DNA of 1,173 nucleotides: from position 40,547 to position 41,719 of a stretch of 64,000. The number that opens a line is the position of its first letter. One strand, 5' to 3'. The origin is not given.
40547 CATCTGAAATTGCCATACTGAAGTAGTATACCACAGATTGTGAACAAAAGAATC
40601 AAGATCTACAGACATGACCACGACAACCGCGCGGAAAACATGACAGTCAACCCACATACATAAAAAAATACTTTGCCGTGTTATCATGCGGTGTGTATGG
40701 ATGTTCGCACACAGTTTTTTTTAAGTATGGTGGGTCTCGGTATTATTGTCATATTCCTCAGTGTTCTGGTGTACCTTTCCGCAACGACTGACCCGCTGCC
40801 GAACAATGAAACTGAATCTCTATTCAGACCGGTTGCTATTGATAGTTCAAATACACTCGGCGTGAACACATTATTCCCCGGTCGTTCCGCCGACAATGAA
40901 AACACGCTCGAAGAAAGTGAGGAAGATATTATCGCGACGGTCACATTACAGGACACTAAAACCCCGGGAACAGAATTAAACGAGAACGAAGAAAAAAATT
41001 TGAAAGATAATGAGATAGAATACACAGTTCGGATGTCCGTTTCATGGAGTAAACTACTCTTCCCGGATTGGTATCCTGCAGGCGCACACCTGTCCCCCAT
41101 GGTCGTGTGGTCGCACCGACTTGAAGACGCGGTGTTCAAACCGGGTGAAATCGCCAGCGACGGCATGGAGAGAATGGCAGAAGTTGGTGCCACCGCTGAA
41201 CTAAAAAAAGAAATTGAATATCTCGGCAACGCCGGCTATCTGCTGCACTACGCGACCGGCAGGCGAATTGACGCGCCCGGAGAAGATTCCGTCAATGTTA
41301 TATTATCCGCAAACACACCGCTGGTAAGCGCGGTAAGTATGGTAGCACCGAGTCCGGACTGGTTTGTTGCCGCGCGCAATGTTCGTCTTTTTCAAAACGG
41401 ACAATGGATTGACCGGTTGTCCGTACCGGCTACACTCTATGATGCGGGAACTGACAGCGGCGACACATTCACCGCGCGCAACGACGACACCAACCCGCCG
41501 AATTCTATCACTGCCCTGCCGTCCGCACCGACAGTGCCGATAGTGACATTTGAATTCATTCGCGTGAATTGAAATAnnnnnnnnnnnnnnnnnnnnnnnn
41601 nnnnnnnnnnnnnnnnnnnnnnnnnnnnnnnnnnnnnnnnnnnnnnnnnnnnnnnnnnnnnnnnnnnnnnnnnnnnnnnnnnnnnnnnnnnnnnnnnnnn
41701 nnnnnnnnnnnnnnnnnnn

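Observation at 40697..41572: Spondin_N-like domain protein, an F-spondin-like architecture split across genes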

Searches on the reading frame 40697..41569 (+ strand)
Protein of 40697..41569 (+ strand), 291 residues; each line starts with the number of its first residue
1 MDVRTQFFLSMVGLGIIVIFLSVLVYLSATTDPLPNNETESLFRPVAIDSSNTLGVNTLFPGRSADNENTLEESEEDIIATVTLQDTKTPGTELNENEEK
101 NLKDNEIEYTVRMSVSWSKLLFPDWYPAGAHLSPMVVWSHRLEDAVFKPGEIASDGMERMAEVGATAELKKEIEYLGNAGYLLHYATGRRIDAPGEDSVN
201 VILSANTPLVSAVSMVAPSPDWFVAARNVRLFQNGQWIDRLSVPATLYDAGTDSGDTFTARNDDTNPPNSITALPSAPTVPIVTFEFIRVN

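Call 3: search_protein_families(library=pfam, proteins=[window:40697-41569:+], max_evalue=1)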
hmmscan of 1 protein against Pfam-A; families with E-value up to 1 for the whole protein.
window:40697-41569:+ (291 aa): 1 family
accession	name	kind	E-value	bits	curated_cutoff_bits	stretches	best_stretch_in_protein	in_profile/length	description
PF06468.19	Spond_N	-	8.3e-34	117.9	24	1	108-277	2-175/194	Spondin_N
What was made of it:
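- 40697..41572 (+): Coding sequence of the 291-aa spondin (FS) domain protein, stop codon TGA at 41570-41572. Pfam Spond_N 117.9 bits (call 3).
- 41009..41569 (+): FS (Spondin_N, PF06468) domain, residues 105-291: a C2-variant beta-sandwich with two inserted helices. Pfam residues 108-277, E 8.3e-34 (call 3).
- On Spondin_N / FS domain (Pfam PF06468): 117.9 bits against cutoff 24, E 8.3e-34, profile positions 2-175 of 194 (call 3)
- Checked: The Spondin_N match is far beyond chance: Pfam PF06468 E 8.3e-34, 117.9 bits against cutoff 24, residues 108-277 (call 3).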

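Call 4: search_protein_families(library=ncbifam, proteins=[window:40697-41569:+], max_evalue=1)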
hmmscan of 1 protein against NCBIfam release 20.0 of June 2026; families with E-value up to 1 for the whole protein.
window:40697-41569:+ (291 aa): 3 families
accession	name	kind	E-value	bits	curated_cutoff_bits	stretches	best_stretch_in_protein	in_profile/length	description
NF038123.1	NF038123_dom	domain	1.2e-23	84.3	40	1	118-277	12-173/206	spondin domain-containing protein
TIGR01195.1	oadG_fam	subfamily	0.068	13.7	36.05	1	7-28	8-29/84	sodium pump decarboxylases, gamma subunit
NF003004.0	PRK03814.1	equivalog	0.089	13.1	84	1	9-28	14-33/86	oxaloacetate decarboxylase subunit gamma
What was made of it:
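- On NCBIfam NF038123 spondin domain-containing protein (bacterial): 84.3 bits against cutoff 40 (call 4)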

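Call 8: search_solved_structures(query=window:40697-41569:+, max_evalue=1, show_alignments=2)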
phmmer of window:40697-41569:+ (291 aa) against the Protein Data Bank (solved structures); distinct sequences matched with E-value up to 1: 3.
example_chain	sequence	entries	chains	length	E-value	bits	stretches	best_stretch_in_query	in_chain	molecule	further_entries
3d34_A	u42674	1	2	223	3.7e-21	78.6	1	108-289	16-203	Spondin-2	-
3q13_A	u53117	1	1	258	1.2e-12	50.7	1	109-276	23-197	Spondin-1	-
7n6g_6K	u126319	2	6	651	0.00069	21.9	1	121-262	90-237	Heat shock protein 70A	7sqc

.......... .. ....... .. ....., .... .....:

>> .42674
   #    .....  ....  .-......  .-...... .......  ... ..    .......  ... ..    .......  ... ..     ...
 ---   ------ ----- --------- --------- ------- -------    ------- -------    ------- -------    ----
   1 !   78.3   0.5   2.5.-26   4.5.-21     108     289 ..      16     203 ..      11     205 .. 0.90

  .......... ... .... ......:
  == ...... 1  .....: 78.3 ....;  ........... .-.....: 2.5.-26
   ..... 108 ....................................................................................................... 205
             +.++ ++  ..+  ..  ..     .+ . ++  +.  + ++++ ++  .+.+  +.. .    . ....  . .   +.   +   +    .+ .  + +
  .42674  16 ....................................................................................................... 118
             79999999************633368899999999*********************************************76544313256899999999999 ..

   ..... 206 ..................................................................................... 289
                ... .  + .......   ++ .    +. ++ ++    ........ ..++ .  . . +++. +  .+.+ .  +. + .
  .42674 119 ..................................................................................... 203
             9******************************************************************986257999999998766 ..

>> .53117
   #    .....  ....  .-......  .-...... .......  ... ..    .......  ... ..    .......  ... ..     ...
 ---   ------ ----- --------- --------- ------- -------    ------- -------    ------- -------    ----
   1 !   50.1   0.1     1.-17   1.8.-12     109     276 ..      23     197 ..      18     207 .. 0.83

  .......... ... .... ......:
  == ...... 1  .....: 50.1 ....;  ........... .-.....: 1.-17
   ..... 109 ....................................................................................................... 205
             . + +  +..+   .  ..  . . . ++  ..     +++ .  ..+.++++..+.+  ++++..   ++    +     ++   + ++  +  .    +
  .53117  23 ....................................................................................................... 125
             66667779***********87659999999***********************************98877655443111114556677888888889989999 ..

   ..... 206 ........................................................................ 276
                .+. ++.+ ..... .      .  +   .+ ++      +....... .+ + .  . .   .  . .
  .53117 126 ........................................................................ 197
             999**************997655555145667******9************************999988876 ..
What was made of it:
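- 41009..41569 (+): NF038123 84.3 bits (call 4). phmmer: 3d34 3.7e-21, 3q13 1.2e-12 (call 8).
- Identity: Pfam Spond_N 117.9 bits against cutoff 24 (call 3); NF038123 84.3 bits against cutoff 40 (call 4); PDB sequence hits 3d34 (3.7e-21) and 3q13 (1.2e-12) (call 8).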

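Call 10: find_homologous_proteins(query=window:40697-41569:+, max_evalue=0.001)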
Query window:40697-41569:+ (291 aa): 160 proteins with E <= 0.001 among 1698 candidates; the best 120 are listed.
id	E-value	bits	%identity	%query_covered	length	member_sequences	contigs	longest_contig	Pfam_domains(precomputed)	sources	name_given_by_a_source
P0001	1.9e-189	645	100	100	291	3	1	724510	PF06468.20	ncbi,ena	-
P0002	3.3e-94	333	55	100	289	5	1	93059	PF06468.20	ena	-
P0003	1.3e-93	331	56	100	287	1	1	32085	PF06468.20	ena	-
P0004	2.4e-92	327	52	99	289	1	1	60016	PF06468.20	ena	-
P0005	2.9e-91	323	54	99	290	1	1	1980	PF06468.20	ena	-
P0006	2.9e-89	317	53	100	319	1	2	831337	PF06468.20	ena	-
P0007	1.0e-84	302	51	100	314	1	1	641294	PF06468.20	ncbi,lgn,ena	-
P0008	1.6e-81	291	51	99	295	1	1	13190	PF06468.20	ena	-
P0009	7.9e-79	283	47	99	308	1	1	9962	PF06468.20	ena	-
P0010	1.1e-77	279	49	99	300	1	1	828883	PF06468.20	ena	-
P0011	2.8e-77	278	49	99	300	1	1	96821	PF06468.20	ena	-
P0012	4.8e-77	277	53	80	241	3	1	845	PF06468.20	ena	-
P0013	2.2e-76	275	46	99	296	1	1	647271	PF06468.20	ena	-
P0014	2.5e-76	274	48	97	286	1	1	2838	PF06468.20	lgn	-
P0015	4.1e-76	274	47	99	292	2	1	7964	PF06468.20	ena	-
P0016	2.1e-75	271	49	99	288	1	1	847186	PF06468.20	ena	-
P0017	2.2e-75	271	46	99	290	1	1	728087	PF06468.20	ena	-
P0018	2.2e-74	268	45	91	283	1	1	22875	PF06468.20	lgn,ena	-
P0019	3.1e-73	264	65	63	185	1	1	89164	PF06468.20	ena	-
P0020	4.6e-73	264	47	100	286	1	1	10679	PF06468.20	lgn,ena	-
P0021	5.7e-73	263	46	96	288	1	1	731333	PF06468.20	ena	-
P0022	8.8e-73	263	47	99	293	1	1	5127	PF06468.20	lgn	-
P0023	2.9e-72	261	45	99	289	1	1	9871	PF06468.20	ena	-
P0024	1.1e-71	259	44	99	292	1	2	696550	PF06468.20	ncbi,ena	-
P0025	8.8e-71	256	47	99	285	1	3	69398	PF06468.20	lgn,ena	-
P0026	7.7e-70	253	43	99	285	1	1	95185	PF06468.20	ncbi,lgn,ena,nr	ncbi:MAG: spondin domain-containing protein [Candidatus Kaiserbacteria bacterium]|nr:spondin domain-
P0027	1.0e-68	249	45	100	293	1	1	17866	PF06468.20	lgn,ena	-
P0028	1.6e-68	249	44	96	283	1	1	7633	PF06468.20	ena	-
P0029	1.7e-68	249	45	100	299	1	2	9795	PF06468.20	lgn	-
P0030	4.9e-65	237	42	99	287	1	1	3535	PF06468.20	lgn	-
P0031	2.3e-63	232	43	100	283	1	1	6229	PF06468.20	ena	-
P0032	2.3e-59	219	39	100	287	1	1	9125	PF06468.20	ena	-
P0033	6.0e-57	211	41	100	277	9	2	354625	PF06468.20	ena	-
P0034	5.3e-53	198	41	100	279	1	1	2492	PF06468.20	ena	-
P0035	3.9e-51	192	53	66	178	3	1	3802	PF06468.20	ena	-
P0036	5.9e-51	191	38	100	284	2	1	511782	PF06468.20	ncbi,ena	-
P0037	2.0e-43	166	37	87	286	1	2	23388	PF06468.20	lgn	-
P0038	1.1e-40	157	48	63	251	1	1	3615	PF06468.20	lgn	-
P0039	3.2e-40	156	46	60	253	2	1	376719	PF06468.20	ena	-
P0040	1.5e-39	154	34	59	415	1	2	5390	PF06468.20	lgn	-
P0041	1.9e-39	153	36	55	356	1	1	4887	PF06468.20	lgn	-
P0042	7.1e-39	152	48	56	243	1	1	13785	PF06468.20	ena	-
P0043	8.2e-39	151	43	62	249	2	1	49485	PF06468.20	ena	-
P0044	9.2e-39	151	48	56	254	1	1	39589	PF06468.20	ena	-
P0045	9.8e-39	151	43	71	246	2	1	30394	PF06468.20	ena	-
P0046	1.1e-38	151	48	56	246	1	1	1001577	PF06468.20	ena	-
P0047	2.0e-38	150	43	64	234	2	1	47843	PF06468.20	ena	-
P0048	2.4e-38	150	45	56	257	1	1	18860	PF06468.20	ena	-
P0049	4.6e-38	149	47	56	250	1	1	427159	PF06468.20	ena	-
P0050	1.4e-37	147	48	56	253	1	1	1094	PF06468.20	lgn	-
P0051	2.6e-37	146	32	66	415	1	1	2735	PF06468.20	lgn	-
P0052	2.9e-37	146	45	56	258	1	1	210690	PF06468.20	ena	-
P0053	5.9e-37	145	47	56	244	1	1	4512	PF06468.20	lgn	-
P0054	6.7e-37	145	46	56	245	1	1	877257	PF06468.20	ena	-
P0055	8.9e-37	145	48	56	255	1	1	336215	PF06468.20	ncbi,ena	-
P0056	9.3e-37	145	41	64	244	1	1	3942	PF06468.20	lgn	-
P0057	1.3e-36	144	46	56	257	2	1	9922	PF06468.20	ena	-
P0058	2.2e-36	143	43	64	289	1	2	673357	PF06468.20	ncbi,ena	-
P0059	3.1e-36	143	41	63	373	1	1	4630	PF06468.20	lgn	-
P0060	1.0e-35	141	39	70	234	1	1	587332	PF06468.20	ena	-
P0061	6.8e-35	138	47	56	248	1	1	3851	PF06468.20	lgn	-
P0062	7.8e-35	138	41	65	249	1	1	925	PF06468.20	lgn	-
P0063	8.6e-35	138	44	63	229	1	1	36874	PF06468.20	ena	-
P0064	1.5e-34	137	33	58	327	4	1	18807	PF06468.20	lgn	-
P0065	1.6e-34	137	45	56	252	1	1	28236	PF06468.20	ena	-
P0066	1.8e-34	137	42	63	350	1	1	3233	PF06468.20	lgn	-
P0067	2.0e-34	137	43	64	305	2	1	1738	PF06468.20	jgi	jgi:hypothetical protein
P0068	6.0e-34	135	40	60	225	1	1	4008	PF06468.20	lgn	-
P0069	8.1e-34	135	44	56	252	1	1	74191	PF06468.20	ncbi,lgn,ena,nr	ncbi:hypothetical protein F4X86_01035 [Candidatus Saccharibacteria bacterium]|nr:hypothetical protei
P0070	1.4e-33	134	41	65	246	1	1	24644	PF06468.20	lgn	-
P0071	6.1e-33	132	42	58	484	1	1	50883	PF06468.20,PF00801.27,PF18911.7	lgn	-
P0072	8.2e-33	132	40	63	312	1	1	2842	PF06468.20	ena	-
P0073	9.2e-33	131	42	63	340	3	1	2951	PF06468.20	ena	-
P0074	1.5e-32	131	42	62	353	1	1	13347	PF06468.20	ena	-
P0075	4.3e-32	129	39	62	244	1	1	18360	PF06468.20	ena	-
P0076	4.6e-32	129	43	57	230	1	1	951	PF06468.20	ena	-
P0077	2.4e-31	127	41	63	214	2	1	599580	PF06468.20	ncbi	ncbi:hypothetical protein GCM10027048_33990 [Hymenobacter coalescens]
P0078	4.2e-31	126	38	69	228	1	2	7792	PF06468.20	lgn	-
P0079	6.2e-31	126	39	64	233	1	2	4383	PF06468.20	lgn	-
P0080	8.5e-31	125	29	73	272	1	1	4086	PF06468.20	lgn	-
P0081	5.1e-30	122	41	60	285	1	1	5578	PF06468.20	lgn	-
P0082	6.0e-30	122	40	62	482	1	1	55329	PF06468.20,PF00801.27,PF18911.7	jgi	-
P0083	6.8e-30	122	40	63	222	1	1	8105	PF06468.20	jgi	jgi:Spondin_N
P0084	7.0e-30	122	39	63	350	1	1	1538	PF06468.20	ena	-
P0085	1.8e-29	121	39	63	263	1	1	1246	PF06468.20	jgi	-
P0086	5.1e-29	119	38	60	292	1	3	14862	PF06468.20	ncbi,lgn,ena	-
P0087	6.4e-29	119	39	55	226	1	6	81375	PF06468.20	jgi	jgi:hypothetical protein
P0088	7.3e-29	119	33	66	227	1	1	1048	PF06468.20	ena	-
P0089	8.2e-29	119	42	52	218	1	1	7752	PF06468.20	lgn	-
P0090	8.7e-29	118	37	63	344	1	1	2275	PF06468.20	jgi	jgi:hypothetical protein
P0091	9.3e-29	118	41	63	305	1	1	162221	PF06468.20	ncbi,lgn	ncbi:MAG: spondin domain-containing protein [Planctomycetota bacterium]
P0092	1.0e-28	118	37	65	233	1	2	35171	PF06468.20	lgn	-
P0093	1.2e-28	118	32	63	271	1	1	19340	PF06468.20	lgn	-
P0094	1.3e-28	118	35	64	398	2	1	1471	PF06468.20,PF10517.15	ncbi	-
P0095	2.6e-28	117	39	63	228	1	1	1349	PF06468.20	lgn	-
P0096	3.0e-28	117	38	61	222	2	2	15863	PF06468.20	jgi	jgi:hypothetical protein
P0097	3.5e-28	116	37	64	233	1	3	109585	PF06468.20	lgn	-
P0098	3.5e-28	116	36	65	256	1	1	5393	PF06468.20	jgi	jgi:predicted heme/steroid binding protein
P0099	5.0e-28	116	37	63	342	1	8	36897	PF06468.20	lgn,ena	-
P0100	6.3e-28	116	37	63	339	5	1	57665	PF06468.20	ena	-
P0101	8.3e-28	115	37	64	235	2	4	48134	PF06468.20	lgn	-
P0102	8.7e-28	115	42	59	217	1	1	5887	PF06468.20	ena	-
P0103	1.0e-27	115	35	65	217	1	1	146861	PF06468.20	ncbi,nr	ncbi:MAG: spondin domain-containing protein [Chitinophagales bacterium]|nr:spondin domain-containing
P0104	1.1e-27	115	39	63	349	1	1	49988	PF06468.20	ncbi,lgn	-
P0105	1.2e-27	115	39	63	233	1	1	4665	PF06468.20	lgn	-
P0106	2.6e-27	114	36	63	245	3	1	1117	PF06468.20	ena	-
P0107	4.4e-27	113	36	67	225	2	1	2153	PF06468.20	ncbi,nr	ncbi:MAG: hypothetical protein D6765_04825 [Bacteroidetes bacterium]|nr:MAG: hypothetical protein D6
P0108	5.9e-27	112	35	73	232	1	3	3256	PF06468.20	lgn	-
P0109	7.7e-27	112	35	64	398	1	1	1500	PF06468.20,PF10517.15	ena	-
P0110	8.1e-27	112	35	64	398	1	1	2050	PF06468.20,PF10517.15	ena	-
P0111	9.6e-27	112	37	62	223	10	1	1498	PF06468.20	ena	-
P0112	9.9e-27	112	36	67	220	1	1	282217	PF06468.20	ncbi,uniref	ncbi:spondin domain-containing protein [Hymenobacter algoricola]|uniref:Spondin domain-containing pr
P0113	1.8e-26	111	37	62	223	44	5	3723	PF06468.20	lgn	-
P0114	1.9e-26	111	40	55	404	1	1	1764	PF02412.24,PF06468.20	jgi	jgi:hypothetical protein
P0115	2.3e-26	111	39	63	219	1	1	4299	PF06468.20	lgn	-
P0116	2.3e-26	110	35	68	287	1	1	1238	PF06468.20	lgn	-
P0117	5.7e-26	109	37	63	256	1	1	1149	PF06468.20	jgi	-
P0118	7.4e-26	109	38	63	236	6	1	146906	PF06468.20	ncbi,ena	-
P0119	9.0e-26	109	38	63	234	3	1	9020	PF06468.20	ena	-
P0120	1.3e-25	108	37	59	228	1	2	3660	PF06468.20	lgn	-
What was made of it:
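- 40697..41572 (+): Identical 291-aa protein P0001 in NCBI/ENA (call 10).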

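Call 12: find_encoding_contigs(protein=P0001, flank=10000, max_places=3)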
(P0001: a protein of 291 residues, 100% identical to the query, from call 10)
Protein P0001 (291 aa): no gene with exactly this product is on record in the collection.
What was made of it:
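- Tried and rejected: Exact-sequence contig look-up of P0001 found nothing on record (call 12), so I used orthologues P0002, P0006 and P0007 for synteny instead.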

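Call 13: find_encoding_contigs(protein=P0006, flank=10000, max_places=2)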
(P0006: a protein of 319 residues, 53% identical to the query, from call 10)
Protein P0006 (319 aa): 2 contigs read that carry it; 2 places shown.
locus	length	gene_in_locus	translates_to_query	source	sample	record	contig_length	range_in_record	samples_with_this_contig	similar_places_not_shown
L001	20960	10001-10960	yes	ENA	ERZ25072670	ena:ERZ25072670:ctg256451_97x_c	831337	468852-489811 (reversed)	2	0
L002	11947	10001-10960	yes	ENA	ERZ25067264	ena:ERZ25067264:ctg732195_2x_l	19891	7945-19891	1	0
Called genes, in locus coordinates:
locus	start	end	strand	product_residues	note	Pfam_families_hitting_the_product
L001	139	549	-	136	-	PF03852:Vsr, PF04480:DUF559 (faint), PF18741:MTES_1575 (faint)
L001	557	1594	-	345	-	PF00145:DNA_methylase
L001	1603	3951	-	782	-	-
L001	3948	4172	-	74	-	-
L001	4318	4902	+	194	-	-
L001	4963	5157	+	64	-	-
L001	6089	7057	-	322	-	PF00041:fn3 (weak), PF16656:Pur_ac_phosph_N (faint), PF25059:FN3_DSCAM-DSCAML_C (faint), PF00041:fn3 (weak)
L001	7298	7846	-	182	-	-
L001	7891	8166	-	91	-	-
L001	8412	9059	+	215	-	-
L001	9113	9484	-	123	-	PF02411:MerT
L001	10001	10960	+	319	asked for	PF06468:Spond_N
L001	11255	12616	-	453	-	PF08245:Mur_ligase_M, PF02875:Mur_ligase_C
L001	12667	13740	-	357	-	PF13480:Acetyltransf_6 (weak), PF02388:FemAB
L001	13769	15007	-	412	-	PF01541:GIY-YIG (weak), PF27096:UvrC_M, PF08459:UvrC_RNaseH_dom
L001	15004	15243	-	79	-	PF08922:DUF1905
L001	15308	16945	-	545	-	PF01743:PolyA_pol, PF12627:PolyA_pol_RNAbd, PF01966:HD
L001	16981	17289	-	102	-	PF18895:T4SS_pilin (faint)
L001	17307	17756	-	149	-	-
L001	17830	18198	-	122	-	PF18895:T4SS_pilin (weak)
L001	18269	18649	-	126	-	-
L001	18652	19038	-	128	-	-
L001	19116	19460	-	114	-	-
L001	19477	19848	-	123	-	PF04956:TrbC, PF18895:T4SS_pilin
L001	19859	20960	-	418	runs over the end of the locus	-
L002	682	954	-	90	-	-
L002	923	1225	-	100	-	PF00145:DNA_methylase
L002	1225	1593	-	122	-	PF00145:DNA_methylase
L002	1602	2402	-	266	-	-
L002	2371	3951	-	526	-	-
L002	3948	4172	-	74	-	-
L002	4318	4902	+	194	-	-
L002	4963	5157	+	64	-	-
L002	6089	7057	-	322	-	PF00041:fn3 (weak), PF16656:Pur_ac_phosph_N (faint), PF25059:FN3_DSCAM-DSCAML_C (faint), PF00041:fn3 (weak)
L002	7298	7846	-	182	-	-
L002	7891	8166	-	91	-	-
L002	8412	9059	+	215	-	-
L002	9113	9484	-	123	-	PF02411:MerT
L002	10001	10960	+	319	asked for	PF06468:Spond_N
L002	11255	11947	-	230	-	?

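Call 14: find_encoding_contigs(protein=P0007, flank=10000, max_places=2)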
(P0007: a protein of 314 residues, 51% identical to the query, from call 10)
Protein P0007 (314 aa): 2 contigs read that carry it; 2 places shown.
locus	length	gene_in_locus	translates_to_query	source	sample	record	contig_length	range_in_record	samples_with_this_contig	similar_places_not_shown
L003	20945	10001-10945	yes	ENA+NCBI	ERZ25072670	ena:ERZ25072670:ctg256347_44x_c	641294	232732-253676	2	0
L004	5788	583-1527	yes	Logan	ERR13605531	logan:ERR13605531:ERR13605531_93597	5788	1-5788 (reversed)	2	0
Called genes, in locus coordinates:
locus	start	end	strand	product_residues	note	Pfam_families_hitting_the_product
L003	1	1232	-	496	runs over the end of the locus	PF25023:TEN_YD-shell (weak)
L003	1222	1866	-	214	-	-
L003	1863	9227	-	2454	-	-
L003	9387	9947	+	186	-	-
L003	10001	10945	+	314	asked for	PF06468:Spond_N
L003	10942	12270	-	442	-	PF08245:Mur_ligase_M, PF02875:Mur_ligase_C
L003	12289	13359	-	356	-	PF13480:Acetyltransf_6, PF02388:FemAB (weak)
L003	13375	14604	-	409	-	PF01541:GIY-YIG (weak), PF27096:UvrC_M, PF08459:UvrC_RNaseH_dom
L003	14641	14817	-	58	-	-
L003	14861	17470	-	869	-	PF00005:ABC_tran (faint), PF02463:SMC_N (faint), PF13191:AAA_16 (faint), PF13555:AAA_29 (faint), PF13304:AAA_21 (faint), PF17760:UvrA_inter, PF00684:DnaJ_CXXCXGXG (faint)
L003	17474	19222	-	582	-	PF07973:tRNA_SAD, PF00587:tRNA-synt_2b, PF03129:HGTP_anticodon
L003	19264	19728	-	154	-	PF00075:RNase_H, PF13456:RVT_3 (faint)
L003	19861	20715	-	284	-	-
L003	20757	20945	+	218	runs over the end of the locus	PF02481:DNA_processg_A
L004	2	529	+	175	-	?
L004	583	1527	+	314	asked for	PF06468:Spond_N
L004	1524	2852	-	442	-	PF08245:Mur_ligase_M, PF02875:Mur_ligase_C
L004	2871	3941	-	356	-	PF13480:Acetyltransf_6, PF02388:FemAB (weak)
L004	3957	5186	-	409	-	PF01541:GIY-YIG (weak), PF27096:UvrC_M, PF08459:UvrC_RNaseH_dom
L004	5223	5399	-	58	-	-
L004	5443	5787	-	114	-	?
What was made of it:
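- On Hypothetical 'split F-spondin' gene pair (FS gene + TSR gene): L003 lacks it at the syntenic site (call 14).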
